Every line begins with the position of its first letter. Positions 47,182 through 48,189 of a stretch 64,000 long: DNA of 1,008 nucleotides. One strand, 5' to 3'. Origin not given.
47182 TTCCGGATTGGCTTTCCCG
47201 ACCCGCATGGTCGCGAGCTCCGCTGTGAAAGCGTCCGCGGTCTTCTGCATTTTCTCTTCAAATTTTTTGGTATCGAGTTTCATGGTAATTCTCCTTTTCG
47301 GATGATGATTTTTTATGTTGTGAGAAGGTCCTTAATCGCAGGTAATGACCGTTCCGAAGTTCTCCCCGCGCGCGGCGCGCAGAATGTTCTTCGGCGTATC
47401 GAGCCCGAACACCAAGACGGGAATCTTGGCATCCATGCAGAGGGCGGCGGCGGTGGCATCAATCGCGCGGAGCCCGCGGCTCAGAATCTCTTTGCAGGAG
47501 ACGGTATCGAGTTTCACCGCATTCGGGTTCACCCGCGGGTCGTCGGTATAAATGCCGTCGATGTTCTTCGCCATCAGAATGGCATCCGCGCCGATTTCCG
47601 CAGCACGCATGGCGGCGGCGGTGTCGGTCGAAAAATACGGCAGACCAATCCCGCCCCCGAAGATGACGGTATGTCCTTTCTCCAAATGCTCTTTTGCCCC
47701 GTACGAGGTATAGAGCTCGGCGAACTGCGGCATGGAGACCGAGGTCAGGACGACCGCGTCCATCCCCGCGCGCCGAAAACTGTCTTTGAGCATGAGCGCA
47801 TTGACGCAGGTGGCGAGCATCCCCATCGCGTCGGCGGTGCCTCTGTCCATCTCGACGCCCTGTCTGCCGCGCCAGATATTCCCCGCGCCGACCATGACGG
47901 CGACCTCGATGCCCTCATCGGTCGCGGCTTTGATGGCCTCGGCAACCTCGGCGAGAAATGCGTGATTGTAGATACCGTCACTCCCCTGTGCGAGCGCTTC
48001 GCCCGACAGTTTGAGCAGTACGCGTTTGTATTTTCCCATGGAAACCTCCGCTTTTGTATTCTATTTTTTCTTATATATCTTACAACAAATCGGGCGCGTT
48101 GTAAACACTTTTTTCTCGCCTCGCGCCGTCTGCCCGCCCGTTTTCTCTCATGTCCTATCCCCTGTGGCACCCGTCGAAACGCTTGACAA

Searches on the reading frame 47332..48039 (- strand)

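Call 90: search_protein_families(library=pfam, proteins=[window:47332-48039:-], max_evalue=0.0001)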
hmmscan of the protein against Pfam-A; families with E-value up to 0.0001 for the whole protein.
window:47332-48039:- (235 aa): 1 family
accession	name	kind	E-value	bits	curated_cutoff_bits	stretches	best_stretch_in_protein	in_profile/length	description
PF00696.33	AA_kinase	-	2.3e-37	129.4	24.9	1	5-211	1-233/234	Amino acid kinase family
